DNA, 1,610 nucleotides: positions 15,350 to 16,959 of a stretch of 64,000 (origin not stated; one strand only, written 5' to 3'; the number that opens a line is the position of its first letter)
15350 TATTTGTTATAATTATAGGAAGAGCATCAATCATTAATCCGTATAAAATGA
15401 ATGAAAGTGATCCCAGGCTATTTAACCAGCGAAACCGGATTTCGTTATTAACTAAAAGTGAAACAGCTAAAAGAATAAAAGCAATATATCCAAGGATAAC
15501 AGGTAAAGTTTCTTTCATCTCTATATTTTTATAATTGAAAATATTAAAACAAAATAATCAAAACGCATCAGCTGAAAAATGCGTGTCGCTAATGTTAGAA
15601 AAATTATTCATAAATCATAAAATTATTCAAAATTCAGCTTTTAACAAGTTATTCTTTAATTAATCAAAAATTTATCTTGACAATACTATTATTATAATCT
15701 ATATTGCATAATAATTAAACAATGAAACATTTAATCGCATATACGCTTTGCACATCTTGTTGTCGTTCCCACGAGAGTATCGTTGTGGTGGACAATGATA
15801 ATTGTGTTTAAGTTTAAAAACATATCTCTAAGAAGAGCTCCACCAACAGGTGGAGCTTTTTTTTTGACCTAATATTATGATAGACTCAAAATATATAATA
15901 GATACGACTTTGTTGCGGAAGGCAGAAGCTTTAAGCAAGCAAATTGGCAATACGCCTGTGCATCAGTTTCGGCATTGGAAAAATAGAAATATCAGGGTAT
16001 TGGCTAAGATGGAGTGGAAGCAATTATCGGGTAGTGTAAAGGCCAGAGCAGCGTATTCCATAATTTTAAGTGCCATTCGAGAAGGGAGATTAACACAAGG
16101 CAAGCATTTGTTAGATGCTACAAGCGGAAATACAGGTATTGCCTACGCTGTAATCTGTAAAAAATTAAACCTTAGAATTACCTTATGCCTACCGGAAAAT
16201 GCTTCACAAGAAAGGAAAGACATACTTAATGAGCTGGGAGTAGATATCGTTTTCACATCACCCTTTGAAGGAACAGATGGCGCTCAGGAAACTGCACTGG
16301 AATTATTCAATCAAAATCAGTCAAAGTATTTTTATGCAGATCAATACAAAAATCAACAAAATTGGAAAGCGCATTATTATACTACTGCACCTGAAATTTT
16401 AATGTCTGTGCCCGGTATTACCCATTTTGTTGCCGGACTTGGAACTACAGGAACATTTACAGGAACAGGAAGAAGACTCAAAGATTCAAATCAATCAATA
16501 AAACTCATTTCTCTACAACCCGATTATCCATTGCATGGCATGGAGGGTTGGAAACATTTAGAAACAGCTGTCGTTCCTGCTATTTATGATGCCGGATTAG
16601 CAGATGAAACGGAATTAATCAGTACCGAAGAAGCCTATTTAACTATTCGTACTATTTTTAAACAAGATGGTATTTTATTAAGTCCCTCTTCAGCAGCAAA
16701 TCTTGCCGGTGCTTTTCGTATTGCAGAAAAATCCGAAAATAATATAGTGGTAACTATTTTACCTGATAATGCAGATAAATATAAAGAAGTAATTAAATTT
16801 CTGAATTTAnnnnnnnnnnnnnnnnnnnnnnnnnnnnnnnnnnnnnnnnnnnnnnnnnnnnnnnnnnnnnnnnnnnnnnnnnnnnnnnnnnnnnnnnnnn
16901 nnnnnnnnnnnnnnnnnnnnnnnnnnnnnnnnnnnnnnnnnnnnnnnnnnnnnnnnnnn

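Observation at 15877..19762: Thiocarboxylate-carrier (CysO-type) cysteine biosynthesis operon with a split YeeE/YedE sulfur transporter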

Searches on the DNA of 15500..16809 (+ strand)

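Call 58: search_rna_families(source=window, start=15500, end=15900, threshold=evalue, max_evalue=10)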
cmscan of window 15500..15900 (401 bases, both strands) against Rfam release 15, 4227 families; matches with E-value up to 10: 13.
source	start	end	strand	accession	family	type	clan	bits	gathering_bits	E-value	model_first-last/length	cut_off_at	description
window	15744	15872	+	RF00121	MicC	Gene; sRNA;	-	28.2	90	0.031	1-123/123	no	MicC RNA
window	15720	15867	+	RF02069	STnc70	Gene; sRNA;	-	23.1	40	0.012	1-149/149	no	Enterobacterial sRNA STnc70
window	15760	15868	+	RF02969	DUF3800-I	Gene; sRNA;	-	21.8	44.2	0.45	1-115/115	no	DUF3800-I RNA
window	15794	15864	+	RF01859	Phe_leader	Cis-reg; leader;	-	21.2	55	0.32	1-125/125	no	Phenylalanine leader peptide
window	15821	15900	-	RF00121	MicC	Gene; sRNA;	-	21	90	0.85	22-123/123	5'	MicC RNA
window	15831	15867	+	RF00489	ctRNA_p42d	Gene; antisense;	-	18.5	50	0.22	1-46/46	no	ctRNA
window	15813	15872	+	RF02362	Yfr10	Gene; sRNA;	-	17.7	43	4.5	1-78/78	no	Cyanobacterial functional RNA 10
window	15792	15887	-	RF04182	GibS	Gene; sRNA;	-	17.1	115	5.6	1-142/142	no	GibS sRNA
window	15801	15882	-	RF01181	snR77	Gene; snRNA; snoRNA; CD-box;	CL00057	16.9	50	5.4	1-83/83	no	Small nucleolar RNA snR77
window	15704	15727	+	RF03339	mir-3047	Gene; miRNA;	-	15.3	53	3.7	19-42/61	no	mir-3047 microRNA precursor family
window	15823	15864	+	RF02399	NsiR1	Gene; sRNA;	-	12.8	39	7.5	1-60/60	no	Nitrogen stress-induced RNA 1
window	15532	15614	+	RF00015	U4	Gene; snRNA; splicing;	CL00007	10.4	46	6.2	59-138/138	no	U4 spliceosomal RNA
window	15829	15863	+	RF02637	EF0408_EF0409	Gene; sRNA;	-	8.9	440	6.4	374-408/412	no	Enterococcus sRNA EF0408_EF0409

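Call 72: build_rna_model(alignment_id=A1)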
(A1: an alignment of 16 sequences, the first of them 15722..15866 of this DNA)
Model R1 built from alignment A1 (16 sequences, 154 columns); structure: RNAalifold consensus.
model positions 146; base pairs 17; branch points 1; effective number of sequences 3.12; information 0.59 bits per position. Calibrated on 0.2 Mb of random sequence (short: E-values are rough).
structure used (alignment columns):
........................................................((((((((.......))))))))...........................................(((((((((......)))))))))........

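Call 73: search_with_rna_model(model_id=R1, sources=[window, L001, L002, L003, L004, L005, L006, L007, L008, L009, L010, L011, L012, L013, L014, L015, L016, L017, L018, L019, L020, L021, L022, L023, L024, L025, L026, L027, L028, L029, L030, L031, L032, L033, L034, L035, L036, L037, L038, L039, L040, L041, L042, L043, L044, L045, L046, L047, L048, L049, L050, L051, L052, L053, L054, L055, L056, L057, L058, L059, L060, L061, L062, L063], max_evalue=1)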
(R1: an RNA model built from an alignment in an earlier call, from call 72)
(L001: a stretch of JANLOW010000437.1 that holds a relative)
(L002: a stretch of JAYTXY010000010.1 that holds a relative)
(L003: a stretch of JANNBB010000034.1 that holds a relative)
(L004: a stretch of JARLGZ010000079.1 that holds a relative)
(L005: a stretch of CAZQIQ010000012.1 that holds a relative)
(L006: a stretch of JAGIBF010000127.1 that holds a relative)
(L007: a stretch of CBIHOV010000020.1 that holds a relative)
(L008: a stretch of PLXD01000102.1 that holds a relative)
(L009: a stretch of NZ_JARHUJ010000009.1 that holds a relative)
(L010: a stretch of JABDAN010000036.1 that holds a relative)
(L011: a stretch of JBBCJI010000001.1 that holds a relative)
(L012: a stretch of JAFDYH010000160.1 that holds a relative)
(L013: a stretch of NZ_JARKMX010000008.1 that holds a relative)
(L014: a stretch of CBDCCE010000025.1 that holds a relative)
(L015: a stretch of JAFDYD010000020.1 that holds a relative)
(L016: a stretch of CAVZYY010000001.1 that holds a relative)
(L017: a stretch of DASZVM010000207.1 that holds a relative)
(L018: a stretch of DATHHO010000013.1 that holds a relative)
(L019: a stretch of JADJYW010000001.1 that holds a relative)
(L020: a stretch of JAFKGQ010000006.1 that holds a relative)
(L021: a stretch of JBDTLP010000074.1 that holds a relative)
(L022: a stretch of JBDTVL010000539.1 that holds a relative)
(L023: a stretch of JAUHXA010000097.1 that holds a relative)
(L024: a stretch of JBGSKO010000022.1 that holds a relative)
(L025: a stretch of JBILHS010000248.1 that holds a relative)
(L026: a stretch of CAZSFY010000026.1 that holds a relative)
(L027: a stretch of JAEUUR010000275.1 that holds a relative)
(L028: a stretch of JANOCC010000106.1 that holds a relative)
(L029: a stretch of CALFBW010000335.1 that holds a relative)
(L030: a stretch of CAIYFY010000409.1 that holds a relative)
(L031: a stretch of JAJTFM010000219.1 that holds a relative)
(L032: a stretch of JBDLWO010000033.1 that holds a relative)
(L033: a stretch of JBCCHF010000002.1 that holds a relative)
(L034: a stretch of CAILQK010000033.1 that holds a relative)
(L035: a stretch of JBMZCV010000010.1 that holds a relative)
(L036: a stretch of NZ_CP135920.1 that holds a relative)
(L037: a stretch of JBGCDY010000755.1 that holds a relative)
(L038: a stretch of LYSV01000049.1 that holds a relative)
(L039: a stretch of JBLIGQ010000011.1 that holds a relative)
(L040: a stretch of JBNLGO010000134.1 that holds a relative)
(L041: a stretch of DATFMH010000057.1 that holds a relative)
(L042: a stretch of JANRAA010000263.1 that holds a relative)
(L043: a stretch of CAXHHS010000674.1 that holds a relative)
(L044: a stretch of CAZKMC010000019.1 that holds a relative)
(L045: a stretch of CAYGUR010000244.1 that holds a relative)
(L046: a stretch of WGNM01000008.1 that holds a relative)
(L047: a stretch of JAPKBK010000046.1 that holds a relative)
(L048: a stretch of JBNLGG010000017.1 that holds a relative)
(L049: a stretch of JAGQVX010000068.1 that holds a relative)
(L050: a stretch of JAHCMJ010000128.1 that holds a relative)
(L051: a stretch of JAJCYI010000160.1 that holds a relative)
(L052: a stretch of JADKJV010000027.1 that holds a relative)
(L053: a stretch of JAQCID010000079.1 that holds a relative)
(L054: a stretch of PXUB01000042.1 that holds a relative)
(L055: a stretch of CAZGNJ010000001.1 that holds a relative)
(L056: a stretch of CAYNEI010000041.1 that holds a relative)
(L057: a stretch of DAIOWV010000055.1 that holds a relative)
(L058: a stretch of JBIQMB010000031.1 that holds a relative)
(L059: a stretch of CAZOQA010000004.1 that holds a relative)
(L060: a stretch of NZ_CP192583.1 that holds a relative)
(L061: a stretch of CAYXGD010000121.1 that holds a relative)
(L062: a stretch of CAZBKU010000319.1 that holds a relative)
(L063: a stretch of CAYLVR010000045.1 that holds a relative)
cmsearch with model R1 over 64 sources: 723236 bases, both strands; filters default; matches with E-value up to 1: 59.
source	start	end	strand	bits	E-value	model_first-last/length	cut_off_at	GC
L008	5792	5938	+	146.2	3.3e-26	1-146/146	no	0.39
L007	5779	5925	+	145.7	4.2e-26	1-146/146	no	0.36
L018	5807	5952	+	144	9.4e-26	1-146/146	no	0.39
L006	5782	5928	+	141.7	2.7e-25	1-146/146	no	0.39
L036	5781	5927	+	141.5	2.9e-25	1-146/146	no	0.37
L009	5785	5931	+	141.5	2.9e-25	1-146/146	no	0.4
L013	5782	5928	+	136.2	3.2e-24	1-146/146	no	0.41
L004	5797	5942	+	133.4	1.2e-23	1-146/146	no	0.41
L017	796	945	+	127.7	1.6e-22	1-146/146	no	0.39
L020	5803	5953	+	125.1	5.3e-22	1-146/146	no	0.38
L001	5846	5988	+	124.1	8.3e-22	1-146/146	no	0.35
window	15722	15864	+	120.5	4.3e-21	1-146/146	no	0.37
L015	5812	5956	+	114.3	7.1e-20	1-146/146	no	0.31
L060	5789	5931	+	113.6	1e-19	1-146/146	no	0.4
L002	3503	3644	+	111.7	2.3e-19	1-146/146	no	0.37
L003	5824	5968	+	101.2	2.8e-17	1-146/146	no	0.31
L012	1642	1796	+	61.4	2.3e-09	1-146/146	no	0.37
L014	5856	5994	+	58.5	8.2e-09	1-146/146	no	0.38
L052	5862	5996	+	58.3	9e-09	1-146/146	no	0.4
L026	5843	5973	+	52.6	1.2e-07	1-146/146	no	0.4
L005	5848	5977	+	52.3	1.4e-07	1-146/146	no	0.39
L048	5821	5968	+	44.8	4.4e-06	1-146/146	no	0.31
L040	4361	4508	+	44.6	4.7e-06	1-146/146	no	0.28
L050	2713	2864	+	44.6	4.9e-06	1-146/146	no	0.39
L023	5581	5711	+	40.4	3.3e-05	1-146/146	no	0.34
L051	5736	5884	+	39.4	5.2e-05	1-146/146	no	0.39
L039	5726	5865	+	38.8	6.8e-05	1-146/146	no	0.36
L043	1571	1707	+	37.9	0.0001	1-146/146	no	0.33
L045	1208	1344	+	33.8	0.00066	1-146/146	no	0.42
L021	5868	5987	+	33.2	0.00087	1-146/146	no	0.32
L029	5002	5144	+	31.3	0.0021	1-146/146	no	0.38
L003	5933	6075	-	31.2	0.0022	1-146/146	no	0.36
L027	5776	5925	+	30.4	0.0031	1-146/146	no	0.42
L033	5845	5972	+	30.4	0.0031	1-146/146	no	0.38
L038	5825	5951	+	29.3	0.0051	1-146/146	no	0.35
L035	5821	5975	+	28.2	0.0086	1-146/146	no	0.27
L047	4508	4648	+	27.6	0.011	1-146/146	no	0.4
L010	5845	5980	+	26.5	0.018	1-146/146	no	0.43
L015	5922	6119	-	26.2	0.021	1-146/146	no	0.4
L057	5580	5704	+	25.4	0.031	1-146/146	no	0.26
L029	4857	4974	+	25.3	0.032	1-146/146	no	0.37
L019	4942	5105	+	25.1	0.035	1-146/146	no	0.48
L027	4440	4578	+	24.9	0.038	1-146/146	no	0.35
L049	3932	4059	+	24.9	0.038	1-146/146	no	0.41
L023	5794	5957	+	24.4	0.049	1-146/146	no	0.34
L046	5127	5256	+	24.2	0.053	1-146/146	no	0.42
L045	1056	1174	+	23.9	0.062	1-146/146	no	0.4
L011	5626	5752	+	22.6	0.11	1-146/146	no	0.41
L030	5747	5897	+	22.5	0.12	1-146/146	no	0.44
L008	5908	5994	-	22.4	0.12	57-142/146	no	0.38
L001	5953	6087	-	21.3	0.2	1-146/146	no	0.37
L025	1358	1528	+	21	0.23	1-146/146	no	0.42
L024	5554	5716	+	20.5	0.29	1-146/146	no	0.47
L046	4975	5086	+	20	0.37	1-146/146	no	0.38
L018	5924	5966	-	19.5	0.45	98-140/146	no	0.35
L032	1866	2017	+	19.4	0.48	1-146/146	no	0.43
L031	322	473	+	19.1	0.54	1-146/146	no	0.45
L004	5914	5944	-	18.9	0.6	110-140/146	no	0.45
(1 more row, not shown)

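Call 75: search_with_rna_model(model_id=R1, sources=[window, L001, L002, L003, L004, L005, L006, L007, L008, L009, L010, L012, L013, L014, L015, L017, L018, L020, L021, L023, L026, L027, L029, L033, L035, L036, L038, L039, L040, L043, L045, L048, L050, L051, L052, L060], max_evalue=0.005, make_alignment=true)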
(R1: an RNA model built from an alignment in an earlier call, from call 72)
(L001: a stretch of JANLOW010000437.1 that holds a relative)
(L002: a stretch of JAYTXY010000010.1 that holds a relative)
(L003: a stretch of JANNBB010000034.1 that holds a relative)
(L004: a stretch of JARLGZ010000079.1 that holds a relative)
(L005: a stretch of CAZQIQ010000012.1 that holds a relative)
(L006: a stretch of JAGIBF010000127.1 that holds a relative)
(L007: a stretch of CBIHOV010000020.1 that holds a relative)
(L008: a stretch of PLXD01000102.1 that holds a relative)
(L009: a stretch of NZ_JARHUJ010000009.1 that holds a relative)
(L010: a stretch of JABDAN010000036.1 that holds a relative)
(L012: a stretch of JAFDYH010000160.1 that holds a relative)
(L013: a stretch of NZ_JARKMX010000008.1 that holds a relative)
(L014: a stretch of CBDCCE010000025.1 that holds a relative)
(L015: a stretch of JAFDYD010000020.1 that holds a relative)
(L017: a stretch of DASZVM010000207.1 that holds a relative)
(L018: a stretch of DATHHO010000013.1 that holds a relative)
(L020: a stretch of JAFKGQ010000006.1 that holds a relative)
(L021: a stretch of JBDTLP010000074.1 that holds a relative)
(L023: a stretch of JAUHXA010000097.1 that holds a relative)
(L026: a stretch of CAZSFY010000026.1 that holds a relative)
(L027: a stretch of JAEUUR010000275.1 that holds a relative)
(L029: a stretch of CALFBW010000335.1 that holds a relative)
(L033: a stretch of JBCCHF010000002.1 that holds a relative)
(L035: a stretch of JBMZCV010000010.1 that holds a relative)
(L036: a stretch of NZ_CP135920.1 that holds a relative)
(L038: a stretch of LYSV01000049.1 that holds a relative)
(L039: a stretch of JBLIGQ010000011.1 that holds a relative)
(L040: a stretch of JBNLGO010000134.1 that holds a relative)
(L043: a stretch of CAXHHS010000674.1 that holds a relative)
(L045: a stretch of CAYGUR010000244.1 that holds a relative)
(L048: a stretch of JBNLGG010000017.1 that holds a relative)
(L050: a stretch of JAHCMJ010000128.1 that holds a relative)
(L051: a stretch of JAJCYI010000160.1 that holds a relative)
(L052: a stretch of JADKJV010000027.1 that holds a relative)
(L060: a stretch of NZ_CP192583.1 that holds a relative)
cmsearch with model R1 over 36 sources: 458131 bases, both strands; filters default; matches with E-value up to 0.005: 35.
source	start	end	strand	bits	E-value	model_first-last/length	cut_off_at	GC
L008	5792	5938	+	146.2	2.1e-26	1-146/146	no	0.39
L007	5779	5925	+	145.7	2.6e-26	1-146/146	no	0.36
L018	5807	5952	+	144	5.9e-26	1-146/146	no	0.39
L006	5782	5928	+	141.7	1.7e-25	1-146/146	no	0.39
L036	5781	5927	+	141.5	1.8e-25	1-146/146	no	0.37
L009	5785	5931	+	141.5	1.8e-25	1-146/146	no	0.4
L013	5782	5928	+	136.2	2e-24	1-146/146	no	0.41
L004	5797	5942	+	133.4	7.5e-24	1-146/146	no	0.41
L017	796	945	+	127.7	1e-22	1-146/146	no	0.39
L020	5803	5953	+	125.1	3.4e-22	1-146/146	no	0.38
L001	5846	5988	+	124.1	5.2e-22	1-146/146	no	0.35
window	15722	15864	+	120.5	2.7e-21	1-146/146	no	0.37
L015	5812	5956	+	114.3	4.5e-20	1-146/146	no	0.31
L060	5789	5931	+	113.6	6.4e-20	1-146/146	no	0.4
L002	3503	3644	+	111.7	1.5e-19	1-146/146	no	0.37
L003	5824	5968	+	101.2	1.8e-17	1-146/146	no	0.31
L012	1642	1796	+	61.4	1.4e-09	1-146/146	no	0.37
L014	5856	5994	+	58.5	5.2e-09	1-146/146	no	0.38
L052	5862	5996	+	58.3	5.7e-09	1-146/146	no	0.4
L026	5843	5973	+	52.6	7.9e-08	1-146/146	no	0.4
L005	5848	5977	+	52.3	9e-08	1-146/146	no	0.39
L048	5821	5968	+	44.8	2.8e-06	1-146/146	no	0.31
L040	4361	4508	+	44.6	3e-06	1-146/146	no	0.28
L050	2713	2864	+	44.6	3.1e-06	1-146/146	no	0.39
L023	5581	5711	+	40.4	2.1e-05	1-146/146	no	0.34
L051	5736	5884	+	39.4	3.3e-05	1-146/146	no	0.39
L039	5726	5865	+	38.8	4.3e-05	1-146/146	no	0.36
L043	1571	1707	+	37.9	6.4e-05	1-146/146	no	0.33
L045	1208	1344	+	33.8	0.00042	1-146/146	no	0.42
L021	5868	5987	+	33.2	0.00055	1-146/146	no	0.32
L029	5002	5144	+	31.3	0.0013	1-146/146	no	0.38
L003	5933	6075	-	31.2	0.0014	1-146/146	no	0.36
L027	5776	5925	+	30.4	0.002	1-146/146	no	0.42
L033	5845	5972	+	30.4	0.002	1-146/146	no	0.38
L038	5825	5951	+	29.3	0.0032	1-146/146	no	0.35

Alignment A3: 35 matches aligned to the model, 204 columns, each read 5' to 3' on its own strand. Consensus structure (alignment columns), stored with it:
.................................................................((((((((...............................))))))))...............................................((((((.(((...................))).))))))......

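Call 78: search_rna_families(sources=[L004, L006, L019, L023, L027, L030, L035, L039, L048, L051], threshold=gathering)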
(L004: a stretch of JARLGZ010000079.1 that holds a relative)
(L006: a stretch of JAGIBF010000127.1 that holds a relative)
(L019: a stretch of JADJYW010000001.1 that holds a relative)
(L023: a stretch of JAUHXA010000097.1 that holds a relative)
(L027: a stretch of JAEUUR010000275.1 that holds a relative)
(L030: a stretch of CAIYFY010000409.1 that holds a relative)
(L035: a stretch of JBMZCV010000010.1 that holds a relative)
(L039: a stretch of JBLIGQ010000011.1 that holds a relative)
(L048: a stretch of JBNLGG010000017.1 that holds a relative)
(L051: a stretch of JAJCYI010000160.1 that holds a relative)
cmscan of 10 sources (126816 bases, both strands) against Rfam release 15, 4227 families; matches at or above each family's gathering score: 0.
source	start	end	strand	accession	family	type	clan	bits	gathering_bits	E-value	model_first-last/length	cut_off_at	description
